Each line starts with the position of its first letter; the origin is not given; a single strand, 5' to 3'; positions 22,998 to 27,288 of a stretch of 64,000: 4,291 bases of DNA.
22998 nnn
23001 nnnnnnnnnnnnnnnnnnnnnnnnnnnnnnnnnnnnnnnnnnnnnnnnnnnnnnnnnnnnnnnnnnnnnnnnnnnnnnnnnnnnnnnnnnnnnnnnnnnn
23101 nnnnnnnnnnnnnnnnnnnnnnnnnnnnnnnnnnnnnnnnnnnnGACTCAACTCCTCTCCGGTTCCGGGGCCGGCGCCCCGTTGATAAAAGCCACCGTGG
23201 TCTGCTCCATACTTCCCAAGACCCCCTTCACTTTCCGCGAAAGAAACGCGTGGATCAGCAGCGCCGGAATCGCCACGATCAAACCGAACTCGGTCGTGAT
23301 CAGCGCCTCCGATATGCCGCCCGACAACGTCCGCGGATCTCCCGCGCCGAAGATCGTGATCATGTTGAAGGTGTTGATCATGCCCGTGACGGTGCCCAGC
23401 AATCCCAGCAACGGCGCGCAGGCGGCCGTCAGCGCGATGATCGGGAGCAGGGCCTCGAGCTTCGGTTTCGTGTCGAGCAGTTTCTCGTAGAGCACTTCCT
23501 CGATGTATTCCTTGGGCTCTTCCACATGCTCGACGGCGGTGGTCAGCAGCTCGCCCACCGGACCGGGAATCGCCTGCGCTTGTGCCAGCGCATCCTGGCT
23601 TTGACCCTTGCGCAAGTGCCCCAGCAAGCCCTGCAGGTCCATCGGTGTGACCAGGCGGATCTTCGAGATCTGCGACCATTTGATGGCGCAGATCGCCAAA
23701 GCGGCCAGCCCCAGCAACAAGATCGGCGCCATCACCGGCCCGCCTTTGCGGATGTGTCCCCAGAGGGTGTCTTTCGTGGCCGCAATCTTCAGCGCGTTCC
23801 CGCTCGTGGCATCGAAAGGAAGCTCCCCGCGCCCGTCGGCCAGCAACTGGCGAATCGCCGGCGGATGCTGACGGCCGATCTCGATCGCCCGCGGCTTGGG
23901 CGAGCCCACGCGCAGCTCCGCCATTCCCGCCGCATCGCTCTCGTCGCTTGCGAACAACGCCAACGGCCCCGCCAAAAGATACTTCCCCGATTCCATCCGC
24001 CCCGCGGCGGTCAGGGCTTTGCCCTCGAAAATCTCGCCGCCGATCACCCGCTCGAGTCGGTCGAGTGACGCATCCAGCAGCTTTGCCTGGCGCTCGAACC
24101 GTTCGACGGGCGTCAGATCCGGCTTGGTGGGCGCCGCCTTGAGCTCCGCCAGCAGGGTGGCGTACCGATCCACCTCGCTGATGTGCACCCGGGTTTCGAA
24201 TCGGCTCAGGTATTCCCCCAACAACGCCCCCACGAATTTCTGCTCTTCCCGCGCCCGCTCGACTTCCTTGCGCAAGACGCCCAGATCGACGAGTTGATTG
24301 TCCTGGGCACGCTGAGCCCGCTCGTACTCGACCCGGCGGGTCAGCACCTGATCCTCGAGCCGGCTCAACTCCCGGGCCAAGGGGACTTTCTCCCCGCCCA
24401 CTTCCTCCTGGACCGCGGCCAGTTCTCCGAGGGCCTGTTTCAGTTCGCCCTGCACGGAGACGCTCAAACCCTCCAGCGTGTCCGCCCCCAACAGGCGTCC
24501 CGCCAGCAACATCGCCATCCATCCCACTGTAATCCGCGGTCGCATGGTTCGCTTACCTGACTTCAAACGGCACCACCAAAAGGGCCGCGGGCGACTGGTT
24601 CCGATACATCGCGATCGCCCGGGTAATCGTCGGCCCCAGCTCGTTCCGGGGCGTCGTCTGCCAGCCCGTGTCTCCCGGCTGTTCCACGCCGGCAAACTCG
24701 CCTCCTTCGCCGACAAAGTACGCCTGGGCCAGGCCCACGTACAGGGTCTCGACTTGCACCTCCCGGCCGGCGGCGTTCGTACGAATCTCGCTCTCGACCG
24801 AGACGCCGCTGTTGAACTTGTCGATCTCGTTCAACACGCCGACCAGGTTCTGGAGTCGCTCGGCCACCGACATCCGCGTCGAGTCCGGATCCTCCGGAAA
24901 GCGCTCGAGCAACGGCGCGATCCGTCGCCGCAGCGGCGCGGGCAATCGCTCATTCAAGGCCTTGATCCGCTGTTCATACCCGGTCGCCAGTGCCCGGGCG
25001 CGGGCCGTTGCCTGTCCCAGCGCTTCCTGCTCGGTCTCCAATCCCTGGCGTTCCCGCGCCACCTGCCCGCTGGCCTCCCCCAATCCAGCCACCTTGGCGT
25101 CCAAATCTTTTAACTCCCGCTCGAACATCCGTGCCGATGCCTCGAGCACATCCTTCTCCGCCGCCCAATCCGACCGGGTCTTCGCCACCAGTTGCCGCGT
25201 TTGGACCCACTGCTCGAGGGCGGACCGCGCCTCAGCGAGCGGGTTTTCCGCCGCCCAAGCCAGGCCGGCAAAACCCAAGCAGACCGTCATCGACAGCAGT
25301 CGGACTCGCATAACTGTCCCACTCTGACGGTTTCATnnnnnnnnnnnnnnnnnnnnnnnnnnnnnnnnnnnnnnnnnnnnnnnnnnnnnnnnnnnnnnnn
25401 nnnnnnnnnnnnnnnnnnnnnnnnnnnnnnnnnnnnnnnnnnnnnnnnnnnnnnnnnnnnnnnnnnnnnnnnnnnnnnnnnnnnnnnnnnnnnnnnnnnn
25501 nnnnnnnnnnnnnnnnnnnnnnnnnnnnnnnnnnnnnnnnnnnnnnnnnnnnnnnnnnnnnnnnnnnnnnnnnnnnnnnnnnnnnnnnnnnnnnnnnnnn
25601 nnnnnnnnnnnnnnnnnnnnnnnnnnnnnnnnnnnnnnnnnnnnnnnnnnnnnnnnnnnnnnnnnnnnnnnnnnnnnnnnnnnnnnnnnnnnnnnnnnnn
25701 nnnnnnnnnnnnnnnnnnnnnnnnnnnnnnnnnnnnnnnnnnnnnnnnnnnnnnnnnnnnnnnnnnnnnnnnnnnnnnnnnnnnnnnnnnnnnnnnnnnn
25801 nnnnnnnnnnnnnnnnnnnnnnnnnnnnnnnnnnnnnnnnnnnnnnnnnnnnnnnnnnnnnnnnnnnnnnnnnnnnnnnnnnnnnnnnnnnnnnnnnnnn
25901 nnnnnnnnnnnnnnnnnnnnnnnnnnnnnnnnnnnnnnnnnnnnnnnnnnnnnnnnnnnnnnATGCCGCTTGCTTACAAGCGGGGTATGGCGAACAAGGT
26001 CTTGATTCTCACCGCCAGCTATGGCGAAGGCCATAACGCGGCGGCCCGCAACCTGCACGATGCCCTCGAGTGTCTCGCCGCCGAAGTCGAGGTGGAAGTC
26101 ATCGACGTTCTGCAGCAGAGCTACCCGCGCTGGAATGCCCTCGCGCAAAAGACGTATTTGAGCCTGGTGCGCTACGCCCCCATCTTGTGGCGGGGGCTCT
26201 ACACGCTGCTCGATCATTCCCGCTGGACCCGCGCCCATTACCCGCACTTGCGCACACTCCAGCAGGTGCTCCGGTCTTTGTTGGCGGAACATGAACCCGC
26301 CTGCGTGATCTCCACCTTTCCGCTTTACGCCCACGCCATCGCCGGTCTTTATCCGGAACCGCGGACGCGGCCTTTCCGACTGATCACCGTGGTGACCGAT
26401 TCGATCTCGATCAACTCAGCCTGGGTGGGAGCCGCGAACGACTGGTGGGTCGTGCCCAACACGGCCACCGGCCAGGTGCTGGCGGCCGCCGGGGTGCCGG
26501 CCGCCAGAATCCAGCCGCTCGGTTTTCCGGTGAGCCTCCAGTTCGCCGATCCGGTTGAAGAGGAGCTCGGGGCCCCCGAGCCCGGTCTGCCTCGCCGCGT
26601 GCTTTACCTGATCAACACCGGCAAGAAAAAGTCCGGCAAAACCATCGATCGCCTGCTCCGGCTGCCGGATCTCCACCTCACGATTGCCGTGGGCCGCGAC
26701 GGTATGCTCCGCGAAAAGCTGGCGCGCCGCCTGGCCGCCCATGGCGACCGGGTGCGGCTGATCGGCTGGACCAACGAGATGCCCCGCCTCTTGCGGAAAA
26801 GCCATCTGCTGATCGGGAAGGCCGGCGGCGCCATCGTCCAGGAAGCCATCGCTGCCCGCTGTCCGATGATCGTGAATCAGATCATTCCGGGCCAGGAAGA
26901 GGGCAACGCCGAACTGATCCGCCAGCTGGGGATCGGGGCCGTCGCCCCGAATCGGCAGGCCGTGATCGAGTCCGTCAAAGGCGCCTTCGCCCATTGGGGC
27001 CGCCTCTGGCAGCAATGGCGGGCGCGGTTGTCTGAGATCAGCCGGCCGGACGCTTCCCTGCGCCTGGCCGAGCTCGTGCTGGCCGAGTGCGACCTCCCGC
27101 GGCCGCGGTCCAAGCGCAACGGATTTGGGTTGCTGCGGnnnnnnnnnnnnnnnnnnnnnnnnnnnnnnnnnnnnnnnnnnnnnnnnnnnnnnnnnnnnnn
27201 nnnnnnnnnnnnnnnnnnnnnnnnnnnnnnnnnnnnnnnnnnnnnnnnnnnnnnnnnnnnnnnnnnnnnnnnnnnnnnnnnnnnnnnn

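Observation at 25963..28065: Unusual fusion of a UgtP/MGDG-synthase-like glycosyltransferase with a PHP phosphoesterase domain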

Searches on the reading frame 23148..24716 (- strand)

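Call 9: search_protein_families(library=pfam, proteins=[window:23148-24716:-], max_evalue=0.01)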
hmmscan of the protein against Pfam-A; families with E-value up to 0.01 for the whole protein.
window:23148-24716:- (522 aa): 2 families
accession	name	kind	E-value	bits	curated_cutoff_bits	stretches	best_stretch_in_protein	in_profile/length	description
PF01618.21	MotA_ExbB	-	2e-29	102.4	22.9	1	388-504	7-126/127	MotA/TolQ/ExbB proton channel family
PF11932.13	DUF3450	-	0.0093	15.7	32.6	0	69-216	7-155/241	Protein of unknown function (DUF3450)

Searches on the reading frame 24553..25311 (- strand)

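Call 9: search_protein_families(library=pfam, proteins=[window:24553-25311:-], max_evalue=0.01)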
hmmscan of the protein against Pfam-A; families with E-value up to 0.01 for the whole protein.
window:24553-25311:- (252 aa): 2 families
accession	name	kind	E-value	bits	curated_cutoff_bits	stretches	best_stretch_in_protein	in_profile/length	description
PF11932.13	DUF3450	-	2.9e-29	102.5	32.6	1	10-249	5-240/241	Protein of unknown function (DUF3450)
PF13851.11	GAS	-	0.0077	16.1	32.3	1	50-123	84-158/200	Growth-arrest specific micro-tubule binding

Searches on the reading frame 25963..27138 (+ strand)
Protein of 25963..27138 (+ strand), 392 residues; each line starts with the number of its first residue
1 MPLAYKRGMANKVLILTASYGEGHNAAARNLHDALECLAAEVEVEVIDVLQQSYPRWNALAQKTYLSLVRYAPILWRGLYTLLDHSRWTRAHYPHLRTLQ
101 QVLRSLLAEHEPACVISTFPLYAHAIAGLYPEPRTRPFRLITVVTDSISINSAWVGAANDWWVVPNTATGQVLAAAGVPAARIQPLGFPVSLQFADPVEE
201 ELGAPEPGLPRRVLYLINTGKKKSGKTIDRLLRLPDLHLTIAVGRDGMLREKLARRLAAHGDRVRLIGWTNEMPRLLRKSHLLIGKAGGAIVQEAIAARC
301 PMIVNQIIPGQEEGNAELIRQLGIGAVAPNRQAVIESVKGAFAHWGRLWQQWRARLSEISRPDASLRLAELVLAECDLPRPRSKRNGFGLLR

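Call 12: search_solved_structures(query=window:25963-27138:+, max_evalue=0.01, show_alignments=2)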
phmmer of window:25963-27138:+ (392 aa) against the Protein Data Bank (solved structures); distinct sequences matched with E-value up to 0.01: 5.
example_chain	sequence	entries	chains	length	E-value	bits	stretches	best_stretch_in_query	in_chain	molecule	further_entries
9wde_A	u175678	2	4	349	4.7e-24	88.1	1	103-384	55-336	Processive diacylglycerol beta-glucosyltransferase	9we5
4wyi_A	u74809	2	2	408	9.4e-16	60.7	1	11-367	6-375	Monogalactosyldiacylglycerol synthase 1, chloroplastic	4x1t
4m83_A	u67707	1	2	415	0.00045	22.3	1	233-380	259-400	Oleandomycin glycosyltransferase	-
4m60_A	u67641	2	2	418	0.00046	22.3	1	233-380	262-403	Oleandomycin glycosyltransferase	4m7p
2iyf_A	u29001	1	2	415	0.00072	21.6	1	233-380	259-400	OLEANDOMYCIN GLYCOSYLTRANSFERASE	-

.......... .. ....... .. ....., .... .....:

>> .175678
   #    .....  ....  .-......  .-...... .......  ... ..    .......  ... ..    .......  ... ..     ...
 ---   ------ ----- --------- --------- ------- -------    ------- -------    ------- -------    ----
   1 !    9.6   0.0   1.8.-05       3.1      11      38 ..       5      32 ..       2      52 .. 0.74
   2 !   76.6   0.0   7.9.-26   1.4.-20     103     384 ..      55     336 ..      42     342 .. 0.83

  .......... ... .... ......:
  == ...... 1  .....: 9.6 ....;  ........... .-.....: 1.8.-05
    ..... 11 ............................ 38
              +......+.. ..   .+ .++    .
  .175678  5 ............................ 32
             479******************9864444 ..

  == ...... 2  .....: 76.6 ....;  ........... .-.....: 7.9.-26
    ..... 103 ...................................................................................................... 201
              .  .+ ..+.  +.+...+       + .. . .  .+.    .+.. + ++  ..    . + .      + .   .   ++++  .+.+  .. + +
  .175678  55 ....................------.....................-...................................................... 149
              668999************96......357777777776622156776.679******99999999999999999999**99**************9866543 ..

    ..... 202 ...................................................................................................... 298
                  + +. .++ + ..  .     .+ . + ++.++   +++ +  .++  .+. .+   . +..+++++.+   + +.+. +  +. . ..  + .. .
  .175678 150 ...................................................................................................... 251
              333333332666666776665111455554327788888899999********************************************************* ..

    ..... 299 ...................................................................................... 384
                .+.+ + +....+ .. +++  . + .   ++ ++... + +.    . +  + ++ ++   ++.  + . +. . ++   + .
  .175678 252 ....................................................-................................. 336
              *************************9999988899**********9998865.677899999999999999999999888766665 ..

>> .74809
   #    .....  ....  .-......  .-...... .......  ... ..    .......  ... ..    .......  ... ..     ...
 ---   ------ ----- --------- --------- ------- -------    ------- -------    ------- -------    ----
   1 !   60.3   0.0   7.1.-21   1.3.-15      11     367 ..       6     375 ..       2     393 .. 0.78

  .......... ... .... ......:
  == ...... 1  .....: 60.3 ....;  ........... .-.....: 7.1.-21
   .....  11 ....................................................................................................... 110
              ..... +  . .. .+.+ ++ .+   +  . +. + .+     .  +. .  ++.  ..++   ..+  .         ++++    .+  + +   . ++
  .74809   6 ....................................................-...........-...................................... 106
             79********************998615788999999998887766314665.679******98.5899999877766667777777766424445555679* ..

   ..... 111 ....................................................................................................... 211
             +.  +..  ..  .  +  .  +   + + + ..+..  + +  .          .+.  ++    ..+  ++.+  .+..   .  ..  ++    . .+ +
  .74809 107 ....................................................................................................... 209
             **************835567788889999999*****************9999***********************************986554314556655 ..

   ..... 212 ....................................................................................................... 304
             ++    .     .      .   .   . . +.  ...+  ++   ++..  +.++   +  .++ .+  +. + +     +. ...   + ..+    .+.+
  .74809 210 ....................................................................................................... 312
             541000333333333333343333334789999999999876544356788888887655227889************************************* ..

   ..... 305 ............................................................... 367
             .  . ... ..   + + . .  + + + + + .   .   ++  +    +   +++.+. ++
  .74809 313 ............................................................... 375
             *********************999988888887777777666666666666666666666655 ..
